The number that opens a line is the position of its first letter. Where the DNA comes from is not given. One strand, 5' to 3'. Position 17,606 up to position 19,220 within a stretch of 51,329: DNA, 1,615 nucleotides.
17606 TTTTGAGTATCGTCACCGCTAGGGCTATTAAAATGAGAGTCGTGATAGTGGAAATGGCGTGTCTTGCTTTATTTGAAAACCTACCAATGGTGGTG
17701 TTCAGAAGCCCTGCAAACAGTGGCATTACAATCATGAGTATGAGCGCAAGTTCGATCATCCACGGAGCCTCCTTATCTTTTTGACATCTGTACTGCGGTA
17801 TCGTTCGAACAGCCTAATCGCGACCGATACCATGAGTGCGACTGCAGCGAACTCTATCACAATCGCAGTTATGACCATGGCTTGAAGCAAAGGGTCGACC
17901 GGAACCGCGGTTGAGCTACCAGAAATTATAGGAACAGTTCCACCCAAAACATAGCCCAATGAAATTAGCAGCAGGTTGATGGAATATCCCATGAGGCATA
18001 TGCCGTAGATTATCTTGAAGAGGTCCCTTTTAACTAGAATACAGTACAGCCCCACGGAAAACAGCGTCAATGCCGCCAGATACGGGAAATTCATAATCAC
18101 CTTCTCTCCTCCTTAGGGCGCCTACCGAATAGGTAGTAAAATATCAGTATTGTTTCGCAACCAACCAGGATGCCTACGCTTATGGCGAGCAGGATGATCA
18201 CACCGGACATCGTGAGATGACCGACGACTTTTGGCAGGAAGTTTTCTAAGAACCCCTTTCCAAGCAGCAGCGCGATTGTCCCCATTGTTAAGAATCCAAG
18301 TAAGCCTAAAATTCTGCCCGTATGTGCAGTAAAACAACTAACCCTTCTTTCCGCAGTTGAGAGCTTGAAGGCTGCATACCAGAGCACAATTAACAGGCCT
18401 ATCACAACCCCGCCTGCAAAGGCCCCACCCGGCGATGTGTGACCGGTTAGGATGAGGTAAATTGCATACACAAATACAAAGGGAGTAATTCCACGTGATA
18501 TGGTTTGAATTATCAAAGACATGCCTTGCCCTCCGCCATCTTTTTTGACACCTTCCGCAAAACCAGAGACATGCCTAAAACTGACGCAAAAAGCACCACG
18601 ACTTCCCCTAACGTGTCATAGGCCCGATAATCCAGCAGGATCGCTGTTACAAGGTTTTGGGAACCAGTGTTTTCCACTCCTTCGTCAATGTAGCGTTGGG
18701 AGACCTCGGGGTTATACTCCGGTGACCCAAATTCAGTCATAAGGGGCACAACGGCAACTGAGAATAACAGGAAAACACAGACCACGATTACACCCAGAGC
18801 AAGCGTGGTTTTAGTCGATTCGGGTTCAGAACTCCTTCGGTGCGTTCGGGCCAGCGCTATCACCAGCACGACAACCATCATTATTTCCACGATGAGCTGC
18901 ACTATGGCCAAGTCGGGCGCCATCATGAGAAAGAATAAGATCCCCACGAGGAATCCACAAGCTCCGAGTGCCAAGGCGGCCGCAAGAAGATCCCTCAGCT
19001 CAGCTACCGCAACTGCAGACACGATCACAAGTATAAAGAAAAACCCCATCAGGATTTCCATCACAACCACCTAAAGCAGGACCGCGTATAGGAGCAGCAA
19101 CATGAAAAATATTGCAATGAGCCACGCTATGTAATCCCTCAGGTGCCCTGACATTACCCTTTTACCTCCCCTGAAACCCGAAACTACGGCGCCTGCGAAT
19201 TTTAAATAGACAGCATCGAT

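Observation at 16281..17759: MrpD subunit with three central-axis lysines replaced: a possible one-channel Mrp antiporter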

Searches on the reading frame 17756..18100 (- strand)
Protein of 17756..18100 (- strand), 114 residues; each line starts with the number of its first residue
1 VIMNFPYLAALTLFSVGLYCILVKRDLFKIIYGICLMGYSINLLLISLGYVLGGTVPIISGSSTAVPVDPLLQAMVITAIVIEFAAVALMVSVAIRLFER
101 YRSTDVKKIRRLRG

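Call 5: search_protein_families(library=pfam, proteins=[window:17756-18100:-])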
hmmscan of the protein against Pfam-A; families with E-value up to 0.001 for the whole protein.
window:17756-18100:- (114 aa): 1 family
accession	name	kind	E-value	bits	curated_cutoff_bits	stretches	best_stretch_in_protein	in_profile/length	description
PF00420.29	Oxidored_q2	-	5.4e-23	81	26.1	1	7-113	3-94/95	NADH-ubiquinone/plastoquinone oxidoreductase chain 4L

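Call 58: search_solved_structures(query=window:17759-18100:-, show_alignments=5, max_evalue=0.01)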
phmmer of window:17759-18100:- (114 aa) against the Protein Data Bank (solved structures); distinct sequences matched with E-value up to 0.01: 5.
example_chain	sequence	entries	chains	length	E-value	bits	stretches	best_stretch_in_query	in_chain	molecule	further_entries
6u8y_G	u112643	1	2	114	1.7e-27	99.1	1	6-114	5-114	Monovalent cation/H+ antiporter subunit C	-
6cfw_G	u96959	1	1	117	1.1e-17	67.6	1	4-114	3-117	Monovalent cation/H+ antiporter subunit C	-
7qru_C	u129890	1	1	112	2.9e-13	53.3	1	12-110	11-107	Na(+)/H(+) antiporter subunit C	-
6z16_C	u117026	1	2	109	2.1e-11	47.4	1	12-101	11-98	Multisubunit Na+/H+ antiporter, C subunit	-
7d3u_C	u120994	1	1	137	3.3e-07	33.9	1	13-94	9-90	Monovalent Na+/H+ antiporter subunit C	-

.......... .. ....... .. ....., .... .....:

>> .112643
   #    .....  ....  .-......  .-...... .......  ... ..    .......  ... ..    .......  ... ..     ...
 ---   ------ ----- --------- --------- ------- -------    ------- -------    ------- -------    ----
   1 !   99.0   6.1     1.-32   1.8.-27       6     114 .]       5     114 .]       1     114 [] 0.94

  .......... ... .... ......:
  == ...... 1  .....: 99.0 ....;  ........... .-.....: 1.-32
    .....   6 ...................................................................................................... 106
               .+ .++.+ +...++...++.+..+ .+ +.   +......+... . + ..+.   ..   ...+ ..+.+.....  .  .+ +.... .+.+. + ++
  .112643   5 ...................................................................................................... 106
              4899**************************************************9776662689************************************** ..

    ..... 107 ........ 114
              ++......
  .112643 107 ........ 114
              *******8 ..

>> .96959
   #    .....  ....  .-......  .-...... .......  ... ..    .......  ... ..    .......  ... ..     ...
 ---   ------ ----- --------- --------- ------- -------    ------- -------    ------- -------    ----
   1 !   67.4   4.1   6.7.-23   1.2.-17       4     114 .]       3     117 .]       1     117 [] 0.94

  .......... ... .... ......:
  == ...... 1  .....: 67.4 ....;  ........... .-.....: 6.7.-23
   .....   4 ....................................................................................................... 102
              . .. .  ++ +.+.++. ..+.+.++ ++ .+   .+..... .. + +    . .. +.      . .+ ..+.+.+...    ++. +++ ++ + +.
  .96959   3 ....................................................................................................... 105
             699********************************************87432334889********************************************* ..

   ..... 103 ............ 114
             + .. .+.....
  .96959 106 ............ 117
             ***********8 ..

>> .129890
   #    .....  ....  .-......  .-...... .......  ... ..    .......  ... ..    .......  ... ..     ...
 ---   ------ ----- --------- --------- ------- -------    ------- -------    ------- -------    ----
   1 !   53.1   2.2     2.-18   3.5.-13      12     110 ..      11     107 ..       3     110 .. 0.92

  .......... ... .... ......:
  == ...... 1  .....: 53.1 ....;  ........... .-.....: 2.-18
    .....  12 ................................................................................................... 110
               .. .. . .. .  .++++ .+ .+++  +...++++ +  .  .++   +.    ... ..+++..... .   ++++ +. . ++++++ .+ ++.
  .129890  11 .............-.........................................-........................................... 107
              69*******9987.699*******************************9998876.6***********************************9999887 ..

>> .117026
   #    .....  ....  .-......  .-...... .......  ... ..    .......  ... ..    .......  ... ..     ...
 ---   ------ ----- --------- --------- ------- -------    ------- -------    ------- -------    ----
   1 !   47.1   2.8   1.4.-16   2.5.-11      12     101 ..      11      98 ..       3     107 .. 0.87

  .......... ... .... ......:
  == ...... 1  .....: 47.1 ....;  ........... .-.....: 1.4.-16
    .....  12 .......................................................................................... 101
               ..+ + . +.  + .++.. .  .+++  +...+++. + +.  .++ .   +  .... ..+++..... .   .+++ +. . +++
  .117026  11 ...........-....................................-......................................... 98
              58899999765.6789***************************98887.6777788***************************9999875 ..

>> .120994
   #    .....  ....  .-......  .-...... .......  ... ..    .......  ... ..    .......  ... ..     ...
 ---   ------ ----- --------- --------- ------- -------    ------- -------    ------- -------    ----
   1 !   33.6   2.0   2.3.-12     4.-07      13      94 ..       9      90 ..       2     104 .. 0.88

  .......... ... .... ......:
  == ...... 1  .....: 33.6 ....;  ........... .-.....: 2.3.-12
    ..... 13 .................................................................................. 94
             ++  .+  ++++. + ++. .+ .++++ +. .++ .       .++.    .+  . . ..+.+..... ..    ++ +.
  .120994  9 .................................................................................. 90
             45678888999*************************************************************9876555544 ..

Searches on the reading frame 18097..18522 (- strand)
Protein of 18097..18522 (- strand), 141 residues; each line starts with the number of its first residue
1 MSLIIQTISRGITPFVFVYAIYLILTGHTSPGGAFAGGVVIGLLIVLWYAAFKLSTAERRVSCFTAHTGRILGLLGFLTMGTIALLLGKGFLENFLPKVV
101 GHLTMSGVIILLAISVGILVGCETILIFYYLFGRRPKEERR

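Call 5: search_protein_families(library=pfam, proteins=[window:18097-18522:-])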
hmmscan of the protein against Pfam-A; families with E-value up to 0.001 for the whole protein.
window:18097-18522:- (141 aa): 1 family
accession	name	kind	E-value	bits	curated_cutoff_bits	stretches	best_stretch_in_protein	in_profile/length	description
PF04039.18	MnhB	-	1.1e-21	77.8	22.5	1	4-125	1-126/127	Domain related to MnhB subunit of Na+/H+ antiporter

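Call 42: search_solved_structures(query=window:18100-18522:-, show_alignments=4, max_evalue=0.1)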
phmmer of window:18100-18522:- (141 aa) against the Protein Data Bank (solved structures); distinct sequences matched with E-value up to 0.1: 5.
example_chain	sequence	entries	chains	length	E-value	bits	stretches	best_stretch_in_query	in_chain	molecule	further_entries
6cfw_F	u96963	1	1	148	1.4e-07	35.4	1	1-118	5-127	Monovalent cation/H+ antiporter subunit B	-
6u8y_E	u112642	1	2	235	2.6e-07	34.5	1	2-125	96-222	Monovalent cation/H+ antiporter subunit B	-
7qru_B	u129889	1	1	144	9.7e-07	32.7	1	3-97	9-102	Na(+)/H(+) antiporter subunit B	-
6z16_B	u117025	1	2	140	2.9e-06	31.2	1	3-99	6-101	Multisubunit Na+/H+ antiporter, B subunit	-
7d3u_A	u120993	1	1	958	0.066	17.1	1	4-79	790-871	Monovalent Na+/H+ antiporter subunit A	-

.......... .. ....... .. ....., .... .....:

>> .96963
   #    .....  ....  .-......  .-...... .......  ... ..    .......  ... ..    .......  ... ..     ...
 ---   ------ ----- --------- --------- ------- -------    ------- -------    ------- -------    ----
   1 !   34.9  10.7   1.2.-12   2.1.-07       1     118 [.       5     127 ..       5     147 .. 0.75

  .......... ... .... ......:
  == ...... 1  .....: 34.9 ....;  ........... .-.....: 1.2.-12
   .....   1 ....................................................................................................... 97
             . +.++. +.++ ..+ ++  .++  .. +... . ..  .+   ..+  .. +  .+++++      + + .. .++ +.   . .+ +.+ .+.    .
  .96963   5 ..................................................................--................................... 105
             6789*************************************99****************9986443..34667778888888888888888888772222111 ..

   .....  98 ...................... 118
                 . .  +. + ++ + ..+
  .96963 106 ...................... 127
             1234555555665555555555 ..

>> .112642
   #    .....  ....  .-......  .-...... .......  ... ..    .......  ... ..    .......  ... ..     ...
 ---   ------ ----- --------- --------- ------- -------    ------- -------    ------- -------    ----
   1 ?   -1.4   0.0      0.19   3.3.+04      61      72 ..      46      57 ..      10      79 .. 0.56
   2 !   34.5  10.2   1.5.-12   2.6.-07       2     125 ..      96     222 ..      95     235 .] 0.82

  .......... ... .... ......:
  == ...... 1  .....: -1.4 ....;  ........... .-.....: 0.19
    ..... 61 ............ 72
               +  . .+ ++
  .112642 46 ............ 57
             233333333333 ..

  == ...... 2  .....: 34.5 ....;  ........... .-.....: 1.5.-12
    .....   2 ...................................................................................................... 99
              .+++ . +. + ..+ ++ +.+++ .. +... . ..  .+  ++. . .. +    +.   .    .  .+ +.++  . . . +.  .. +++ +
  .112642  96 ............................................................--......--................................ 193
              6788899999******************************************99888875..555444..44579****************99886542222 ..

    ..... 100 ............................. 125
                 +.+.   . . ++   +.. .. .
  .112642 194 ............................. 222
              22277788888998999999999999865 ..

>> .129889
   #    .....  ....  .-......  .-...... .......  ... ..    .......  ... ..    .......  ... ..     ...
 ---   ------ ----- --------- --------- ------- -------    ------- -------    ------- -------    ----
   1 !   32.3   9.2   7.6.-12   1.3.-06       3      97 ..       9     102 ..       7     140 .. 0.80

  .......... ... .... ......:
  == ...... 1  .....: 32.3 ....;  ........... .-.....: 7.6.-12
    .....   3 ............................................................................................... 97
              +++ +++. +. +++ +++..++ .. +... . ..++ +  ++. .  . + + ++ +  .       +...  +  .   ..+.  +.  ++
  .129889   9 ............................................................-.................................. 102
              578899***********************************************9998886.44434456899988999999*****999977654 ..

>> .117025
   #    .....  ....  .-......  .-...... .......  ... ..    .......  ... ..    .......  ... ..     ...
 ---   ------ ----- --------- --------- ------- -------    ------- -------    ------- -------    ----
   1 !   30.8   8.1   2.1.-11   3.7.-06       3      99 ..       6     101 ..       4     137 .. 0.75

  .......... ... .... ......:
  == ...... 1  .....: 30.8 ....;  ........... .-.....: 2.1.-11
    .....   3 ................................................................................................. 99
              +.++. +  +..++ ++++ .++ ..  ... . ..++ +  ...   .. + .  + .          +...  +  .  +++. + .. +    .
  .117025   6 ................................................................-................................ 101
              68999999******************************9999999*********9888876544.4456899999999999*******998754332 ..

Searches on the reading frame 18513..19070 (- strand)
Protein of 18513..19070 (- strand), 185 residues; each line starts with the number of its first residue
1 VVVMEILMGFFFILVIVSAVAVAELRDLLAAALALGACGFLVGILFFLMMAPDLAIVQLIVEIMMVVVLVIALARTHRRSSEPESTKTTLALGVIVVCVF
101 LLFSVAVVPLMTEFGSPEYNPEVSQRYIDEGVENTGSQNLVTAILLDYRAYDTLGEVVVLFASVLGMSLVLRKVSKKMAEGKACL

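Call 5: search_protein_families(library=pfam, proteins=[window:18513-19070:-])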
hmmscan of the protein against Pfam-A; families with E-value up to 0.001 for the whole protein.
window:18513-19070:- (185 aa): 3 families
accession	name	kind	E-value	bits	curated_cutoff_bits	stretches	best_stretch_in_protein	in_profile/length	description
PF13244.11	MbhD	-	5.1e-15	55.8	27.2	1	13-78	1-67/67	MBH, subunit D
PF20501.3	MbhE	-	1.3e-09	38.5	27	1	118-173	28-83/98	MBH, subunit E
PF00499.25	Oxidored_q3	-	1.5e-07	31.7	33.2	1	18-123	1-99/146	NADH-ubiquinone/plastoquinone oxidoreductase chain 6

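Call 40: search_solved_structures(query=window:18516-19070:-, show_alignments=4, max_evalue=0.01)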
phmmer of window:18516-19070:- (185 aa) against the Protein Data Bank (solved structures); distinct sequences matched with E-value up to 0.01: 8.
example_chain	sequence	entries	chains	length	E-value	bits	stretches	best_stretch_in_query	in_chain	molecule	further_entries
7d3u_A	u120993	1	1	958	5.3e-18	68.7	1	12-170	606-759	Monovalent Na+/H+ antiporter subunit A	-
6z16_A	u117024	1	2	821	2.9e-17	66.3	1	15-172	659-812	Multisubunit Na+/H+ antiporter, A subunit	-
7qru_A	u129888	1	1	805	5.3e-15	58.9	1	14-171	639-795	Na+/H+ antiporter subunit A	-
6cfw_E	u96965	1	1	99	8.5e-11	45.3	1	123-173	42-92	MBH subunit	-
6u8y_D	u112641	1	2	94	6e-10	42.5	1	11-85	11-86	DUF4040 domain-containing protein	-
6u8y_E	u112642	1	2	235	2.6e-08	37.2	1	95-176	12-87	Monovalent cation/H+ antiporter subunit B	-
6cfw_D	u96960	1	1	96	5e-06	29.8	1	10-81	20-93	MBH subunit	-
7eu3_G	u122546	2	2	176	0.00088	22.5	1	4-166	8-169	NAD(P)H-quinone oxidoreductase subunit 6, chloroplastic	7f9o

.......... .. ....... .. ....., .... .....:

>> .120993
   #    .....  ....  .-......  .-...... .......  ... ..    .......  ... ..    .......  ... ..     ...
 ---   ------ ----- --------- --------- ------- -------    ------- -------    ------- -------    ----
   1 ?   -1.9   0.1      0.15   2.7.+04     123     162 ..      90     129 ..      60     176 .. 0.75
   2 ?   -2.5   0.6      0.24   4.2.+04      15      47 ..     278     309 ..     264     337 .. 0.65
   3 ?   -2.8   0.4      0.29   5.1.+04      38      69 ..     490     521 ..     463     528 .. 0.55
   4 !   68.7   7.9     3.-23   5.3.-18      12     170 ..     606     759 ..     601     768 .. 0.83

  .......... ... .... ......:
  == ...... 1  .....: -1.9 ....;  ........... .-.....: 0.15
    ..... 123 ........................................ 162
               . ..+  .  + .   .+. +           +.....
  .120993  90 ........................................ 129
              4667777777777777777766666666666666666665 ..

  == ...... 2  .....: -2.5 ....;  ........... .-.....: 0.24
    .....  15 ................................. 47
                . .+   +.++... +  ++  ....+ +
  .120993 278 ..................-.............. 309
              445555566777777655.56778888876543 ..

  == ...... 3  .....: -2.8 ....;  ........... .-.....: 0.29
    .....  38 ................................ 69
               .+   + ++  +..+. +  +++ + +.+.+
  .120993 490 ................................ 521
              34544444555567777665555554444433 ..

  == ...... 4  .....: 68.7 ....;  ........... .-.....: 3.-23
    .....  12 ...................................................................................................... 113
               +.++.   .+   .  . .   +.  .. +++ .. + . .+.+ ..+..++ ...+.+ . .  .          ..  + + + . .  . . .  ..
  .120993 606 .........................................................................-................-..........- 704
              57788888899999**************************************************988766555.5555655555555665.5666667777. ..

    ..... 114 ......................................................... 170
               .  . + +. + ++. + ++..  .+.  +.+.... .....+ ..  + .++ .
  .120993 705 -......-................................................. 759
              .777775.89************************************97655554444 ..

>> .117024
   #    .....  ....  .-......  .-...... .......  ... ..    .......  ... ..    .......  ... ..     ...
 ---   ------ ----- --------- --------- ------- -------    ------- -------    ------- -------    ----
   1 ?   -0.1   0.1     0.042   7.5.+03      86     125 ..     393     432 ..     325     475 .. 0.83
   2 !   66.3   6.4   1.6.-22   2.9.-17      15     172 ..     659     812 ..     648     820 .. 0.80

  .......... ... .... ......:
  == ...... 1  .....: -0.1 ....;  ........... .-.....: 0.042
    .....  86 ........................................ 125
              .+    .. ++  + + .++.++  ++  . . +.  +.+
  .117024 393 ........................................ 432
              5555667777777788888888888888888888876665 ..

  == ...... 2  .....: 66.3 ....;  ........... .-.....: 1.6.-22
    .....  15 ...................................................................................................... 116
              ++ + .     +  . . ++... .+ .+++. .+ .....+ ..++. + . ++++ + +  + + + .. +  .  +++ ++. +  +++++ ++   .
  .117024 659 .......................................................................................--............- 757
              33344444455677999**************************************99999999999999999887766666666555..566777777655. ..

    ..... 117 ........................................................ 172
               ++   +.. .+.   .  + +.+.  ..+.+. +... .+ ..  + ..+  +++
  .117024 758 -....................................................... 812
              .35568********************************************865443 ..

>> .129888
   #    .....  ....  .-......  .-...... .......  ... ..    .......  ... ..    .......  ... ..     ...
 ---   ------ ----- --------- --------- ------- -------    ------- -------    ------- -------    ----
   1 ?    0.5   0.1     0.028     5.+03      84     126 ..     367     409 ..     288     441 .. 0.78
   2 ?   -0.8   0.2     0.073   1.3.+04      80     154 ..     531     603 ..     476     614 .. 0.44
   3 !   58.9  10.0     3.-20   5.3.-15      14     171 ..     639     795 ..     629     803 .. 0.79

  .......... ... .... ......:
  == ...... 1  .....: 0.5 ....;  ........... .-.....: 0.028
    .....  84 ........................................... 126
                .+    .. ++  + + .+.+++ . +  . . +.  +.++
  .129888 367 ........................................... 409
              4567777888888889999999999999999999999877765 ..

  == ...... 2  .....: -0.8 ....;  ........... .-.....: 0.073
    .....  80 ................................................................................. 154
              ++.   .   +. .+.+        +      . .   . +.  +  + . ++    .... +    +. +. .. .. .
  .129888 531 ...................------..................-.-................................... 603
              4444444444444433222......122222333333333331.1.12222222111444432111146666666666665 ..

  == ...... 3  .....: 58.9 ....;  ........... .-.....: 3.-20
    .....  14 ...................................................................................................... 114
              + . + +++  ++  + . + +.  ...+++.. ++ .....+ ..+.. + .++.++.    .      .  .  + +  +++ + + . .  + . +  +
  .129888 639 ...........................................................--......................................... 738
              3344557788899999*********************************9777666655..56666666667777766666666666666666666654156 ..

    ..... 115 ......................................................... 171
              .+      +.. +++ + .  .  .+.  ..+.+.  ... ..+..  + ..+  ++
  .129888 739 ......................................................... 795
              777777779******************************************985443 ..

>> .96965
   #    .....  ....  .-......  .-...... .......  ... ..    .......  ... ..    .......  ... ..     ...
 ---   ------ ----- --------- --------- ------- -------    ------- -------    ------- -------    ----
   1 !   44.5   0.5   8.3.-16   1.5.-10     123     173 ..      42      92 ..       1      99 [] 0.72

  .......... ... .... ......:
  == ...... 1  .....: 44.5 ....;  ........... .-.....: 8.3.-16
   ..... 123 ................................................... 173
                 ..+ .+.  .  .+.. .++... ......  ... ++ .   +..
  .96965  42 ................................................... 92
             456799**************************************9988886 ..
